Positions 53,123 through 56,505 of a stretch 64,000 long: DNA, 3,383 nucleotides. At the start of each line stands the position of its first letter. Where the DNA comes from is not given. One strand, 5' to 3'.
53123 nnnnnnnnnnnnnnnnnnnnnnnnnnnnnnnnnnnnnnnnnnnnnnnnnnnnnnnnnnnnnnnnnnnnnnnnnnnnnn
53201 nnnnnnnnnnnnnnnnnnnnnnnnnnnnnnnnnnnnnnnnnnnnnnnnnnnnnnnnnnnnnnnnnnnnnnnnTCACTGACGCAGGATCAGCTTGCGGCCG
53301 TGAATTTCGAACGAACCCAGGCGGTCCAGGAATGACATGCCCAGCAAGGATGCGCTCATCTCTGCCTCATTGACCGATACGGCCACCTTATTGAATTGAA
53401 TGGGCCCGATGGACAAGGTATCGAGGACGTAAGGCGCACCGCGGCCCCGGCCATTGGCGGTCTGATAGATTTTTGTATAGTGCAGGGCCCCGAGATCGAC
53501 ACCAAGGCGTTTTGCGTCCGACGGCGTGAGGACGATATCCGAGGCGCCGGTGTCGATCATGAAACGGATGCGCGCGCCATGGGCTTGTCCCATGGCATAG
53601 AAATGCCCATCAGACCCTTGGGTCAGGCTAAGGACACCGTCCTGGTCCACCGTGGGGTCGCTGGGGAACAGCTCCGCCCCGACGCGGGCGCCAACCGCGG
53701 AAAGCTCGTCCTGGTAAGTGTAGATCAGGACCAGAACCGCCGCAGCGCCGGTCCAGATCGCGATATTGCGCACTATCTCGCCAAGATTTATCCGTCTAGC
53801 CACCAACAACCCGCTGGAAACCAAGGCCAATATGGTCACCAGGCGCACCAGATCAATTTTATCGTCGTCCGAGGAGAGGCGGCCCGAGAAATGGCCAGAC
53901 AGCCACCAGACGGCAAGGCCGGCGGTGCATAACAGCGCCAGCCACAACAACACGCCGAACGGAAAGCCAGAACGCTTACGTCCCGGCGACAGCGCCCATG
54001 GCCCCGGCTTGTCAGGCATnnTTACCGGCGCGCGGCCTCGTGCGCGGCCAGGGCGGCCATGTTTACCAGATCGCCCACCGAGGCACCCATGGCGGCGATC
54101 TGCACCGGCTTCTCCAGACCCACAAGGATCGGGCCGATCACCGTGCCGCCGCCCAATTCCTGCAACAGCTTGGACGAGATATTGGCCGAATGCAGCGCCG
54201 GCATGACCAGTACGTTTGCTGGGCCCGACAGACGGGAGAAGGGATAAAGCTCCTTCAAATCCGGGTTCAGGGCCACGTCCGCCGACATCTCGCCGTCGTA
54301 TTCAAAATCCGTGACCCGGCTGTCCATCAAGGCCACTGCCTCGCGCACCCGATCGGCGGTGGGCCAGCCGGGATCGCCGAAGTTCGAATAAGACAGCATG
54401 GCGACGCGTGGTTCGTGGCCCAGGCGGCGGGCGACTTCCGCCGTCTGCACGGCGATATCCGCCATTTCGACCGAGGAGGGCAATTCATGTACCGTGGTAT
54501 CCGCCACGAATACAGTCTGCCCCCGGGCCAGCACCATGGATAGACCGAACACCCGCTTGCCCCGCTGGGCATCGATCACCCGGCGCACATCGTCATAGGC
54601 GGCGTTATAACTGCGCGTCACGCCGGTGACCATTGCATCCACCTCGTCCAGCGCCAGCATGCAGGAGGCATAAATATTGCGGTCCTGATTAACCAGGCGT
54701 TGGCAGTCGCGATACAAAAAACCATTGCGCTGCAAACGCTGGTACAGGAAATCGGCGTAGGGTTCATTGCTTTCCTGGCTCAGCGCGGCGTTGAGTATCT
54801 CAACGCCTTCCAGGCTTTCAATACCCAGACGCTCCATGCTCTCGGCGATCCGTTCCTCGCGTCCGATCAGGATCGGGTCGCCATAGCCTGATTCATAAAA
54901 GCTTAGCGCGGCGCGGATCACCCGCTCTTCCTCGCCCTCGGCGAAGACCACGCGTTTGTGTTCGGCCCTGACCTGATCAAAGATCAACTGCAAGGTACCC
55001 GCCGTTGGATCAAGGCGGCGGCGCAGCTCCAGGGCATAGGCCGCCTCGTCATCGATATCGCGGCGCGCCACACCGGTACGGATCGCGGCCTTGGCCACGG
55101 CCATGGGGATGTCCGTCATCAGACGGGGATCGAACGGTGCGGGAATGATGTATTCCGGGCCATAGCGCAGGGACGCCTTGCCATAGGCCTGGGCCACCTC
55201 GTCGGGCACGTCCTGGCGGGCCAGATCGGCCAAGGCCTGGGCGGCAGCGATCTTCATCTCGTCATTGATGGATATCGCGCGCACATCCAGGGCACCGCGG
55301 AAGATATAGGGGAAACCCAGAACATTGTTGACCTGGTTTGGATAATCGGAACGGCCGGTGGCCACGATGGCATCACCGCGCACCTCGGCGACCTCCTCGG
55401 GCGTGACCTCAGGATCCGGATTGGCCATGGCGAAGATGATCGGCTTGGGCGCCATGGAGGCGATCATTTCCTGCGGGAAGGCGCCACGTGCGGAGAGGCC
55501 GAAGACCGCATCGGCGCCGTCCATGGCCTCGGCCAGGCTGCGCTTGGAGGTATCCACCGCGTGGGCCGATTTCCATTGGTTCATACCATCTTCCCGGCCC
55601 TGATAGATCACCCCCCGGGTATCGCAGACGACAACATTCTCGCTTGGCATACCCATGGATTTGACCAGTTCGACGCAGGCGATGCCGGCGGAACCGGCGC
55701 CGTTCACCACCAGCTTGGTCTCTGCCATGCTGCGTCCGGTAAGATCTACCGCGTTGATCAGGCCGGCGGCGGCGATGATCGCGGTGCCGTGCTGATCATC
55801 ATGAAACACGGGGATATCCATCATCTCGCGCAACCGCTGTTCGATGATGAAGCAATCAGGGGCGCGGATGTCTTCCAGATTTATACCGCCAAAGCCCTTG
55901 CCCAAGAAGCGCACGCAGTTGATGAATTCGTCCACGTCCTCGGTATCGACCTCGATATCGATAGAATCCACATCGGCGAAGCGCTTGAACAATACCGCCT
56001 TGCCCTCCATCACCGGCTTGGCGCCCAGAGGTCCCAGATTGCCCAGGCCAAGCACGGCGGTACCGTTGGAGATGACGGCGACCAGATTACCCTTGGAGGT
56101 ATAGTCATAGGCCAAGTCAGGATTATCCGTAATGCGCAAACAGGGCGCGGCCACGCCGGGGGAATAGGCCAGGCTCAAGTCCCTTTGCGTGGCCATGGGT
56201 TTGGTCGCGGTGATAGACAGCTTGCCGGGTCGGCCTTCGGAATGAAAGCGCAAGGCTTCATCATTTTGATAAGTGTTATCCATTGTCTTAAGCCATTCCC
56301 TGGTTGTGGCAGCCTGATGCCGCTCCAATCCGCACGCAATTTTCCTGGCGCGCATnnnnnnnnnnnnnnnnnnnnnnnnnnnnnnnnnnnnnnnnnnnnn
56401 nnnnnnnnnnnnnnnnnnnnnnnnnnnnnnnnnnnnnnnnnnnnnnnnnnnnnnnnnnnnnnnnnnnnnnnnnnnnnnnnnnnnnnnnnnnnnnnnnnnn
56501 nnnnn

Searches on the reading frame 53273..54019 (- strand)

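Call 55: search_protein_families(library=pfam, proteins=[window:53273-54019:-], max_evalue=0.00001)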
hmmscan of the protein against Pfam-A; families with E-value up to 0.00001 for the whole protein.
window:53273-54019:- (248 aa): 2 families
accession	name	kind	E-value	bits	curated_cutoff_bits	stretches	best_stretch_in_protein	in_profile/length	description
PF13975.11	gag-asp_proteas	-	2.6e-24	86.1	28.2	1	144-233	3-92/92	gag-polyprotein putative aspartyl protease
PF13650.11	Asp_protease_2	-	4.8e-23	82.1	24.3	1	146-230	5-90/90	Aspartyl protease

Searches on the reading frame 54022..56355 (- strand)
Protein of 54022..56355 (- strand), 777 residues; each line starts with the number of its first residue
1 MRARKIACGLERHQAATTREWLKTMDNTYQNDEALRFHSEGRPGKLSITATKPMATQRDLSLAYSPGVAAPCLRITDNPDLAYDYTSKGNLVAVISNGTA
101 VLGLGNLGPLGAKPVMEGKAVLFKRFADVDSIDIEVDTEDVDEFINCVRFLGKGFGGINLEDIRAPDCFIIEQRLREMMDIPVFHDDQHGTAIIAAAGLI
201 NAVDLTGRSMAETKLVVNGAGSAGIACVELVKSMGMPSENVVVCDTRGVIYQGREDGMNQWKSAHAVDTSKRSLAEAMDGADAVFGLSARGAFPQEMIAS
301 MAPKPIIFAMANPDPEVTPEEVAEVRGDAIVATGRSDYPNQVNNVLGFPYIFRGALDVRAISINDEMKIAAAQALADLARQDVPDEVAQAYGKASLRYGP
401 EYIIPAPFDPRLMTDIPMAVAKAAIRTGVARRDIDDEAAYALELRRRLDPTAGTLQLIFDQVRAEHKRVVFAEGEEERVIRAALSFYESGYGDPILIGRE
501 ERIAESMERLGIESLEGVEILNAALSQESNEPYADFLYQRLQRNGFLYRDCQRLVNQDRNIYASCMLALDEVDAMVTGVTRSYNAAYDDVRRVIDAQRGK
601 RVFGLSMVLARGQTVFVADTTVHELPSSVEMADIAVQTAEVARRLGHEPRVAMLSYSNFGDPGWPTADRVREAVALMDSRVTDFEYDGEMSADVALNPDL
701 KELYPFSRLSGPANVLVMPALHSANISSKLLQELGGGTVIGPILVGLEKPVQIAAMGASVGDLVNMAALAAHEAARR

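Call 55: search_protein_families(library=pfam, proteins=[window:54022-56355:-], max_evalue=0.00001)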
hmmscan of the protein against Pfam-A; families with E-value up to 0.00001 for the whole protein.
window:54022-56355:- (777 aa): 3 families
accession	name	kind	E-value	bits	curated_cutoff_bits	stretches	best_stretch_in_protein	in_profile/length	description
PF01515.24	PTA_PTB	-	6.4e-89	298.9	24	1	455-771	3-319/319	Phosphate acetyl/butaryl transferase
PF00390.24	malic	-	2.7e-28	99.5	23.1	1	45-176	3-182/182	Malic enzyme, N-terminal domain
PF03949.21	Malic_M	-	1.2e-23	84.2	23.5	1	190-385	3-231/258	Malic enzyme, NAD binding domain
